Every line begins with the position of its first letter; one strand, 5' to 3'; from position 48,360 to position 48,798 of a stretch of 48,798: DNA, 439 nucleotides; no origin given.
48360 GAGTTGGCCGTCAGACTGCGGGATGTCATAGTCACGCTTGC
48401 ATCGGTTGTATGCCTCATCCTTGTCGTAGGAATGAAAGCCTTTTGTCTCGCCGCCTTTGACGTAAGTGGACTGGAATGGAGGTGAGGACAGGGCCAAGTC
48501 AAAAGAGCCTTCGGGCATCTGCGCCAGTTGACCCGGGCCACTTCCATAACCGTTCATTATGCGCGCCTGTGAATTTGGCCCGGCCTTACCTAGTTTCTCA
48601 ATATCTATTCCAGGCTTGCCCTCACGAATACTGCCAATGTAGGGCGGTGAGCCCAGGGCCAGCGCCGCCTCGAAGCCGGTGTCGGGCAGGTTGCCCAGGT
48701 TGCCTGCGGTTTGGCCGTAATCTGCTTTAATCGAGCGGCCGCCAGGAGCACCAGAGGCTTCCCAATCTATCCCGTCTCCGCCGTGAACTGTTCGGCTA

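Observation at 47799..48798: Junction-spanning methyltransferase with one SAM motif and four tandem SPP[Y/F/W] catalytic-loop modules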

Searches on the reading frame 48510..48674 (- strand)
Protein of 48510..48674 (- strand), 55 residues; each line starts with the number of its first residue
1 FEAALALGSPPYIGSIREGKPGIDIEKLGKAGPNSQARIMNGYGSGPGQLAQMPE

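Call 38: search_protein_representatives(alignment_id=A3)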
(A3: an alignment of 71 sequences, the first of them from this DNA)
Query: 71 sequences, 55 profile positions. Proteins with E-value up to 0.001 (for the whole library): 1731; up to 1e-10: 1211; up to 1e-30: 346. The best 150 are listed.
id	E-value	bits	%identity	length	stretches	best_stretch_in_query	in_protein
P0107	2.2e-90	313.3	-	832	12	2-55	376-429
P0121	1.6e-82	288.1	-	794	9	1-54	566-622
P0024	4.8e-81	283.4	-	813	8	3-50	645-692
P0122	2.9e-79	277.7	-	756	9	1-55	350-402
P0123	1.4e-76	269.0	-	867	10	1-54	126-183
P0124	7.4e-76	266.7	-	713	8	4-55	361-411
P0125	1.3e-73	259.6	-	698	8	1-54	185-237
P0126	1.4e-69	246.6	-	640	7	1-55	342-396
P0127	8.2e-69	244.2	-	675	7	1-54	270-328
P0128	9.3e-68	240.8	-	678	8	1-55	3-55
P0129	4.2e-66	235.5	-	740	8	1-55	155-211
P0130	4.3e-66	235.5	-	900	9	1-54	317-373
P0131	4.8e-65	232.1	-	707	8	1-55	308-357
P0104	5.8e-65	231.9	-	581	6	1-54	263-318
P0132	4.1e-64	229.1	-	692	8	1-55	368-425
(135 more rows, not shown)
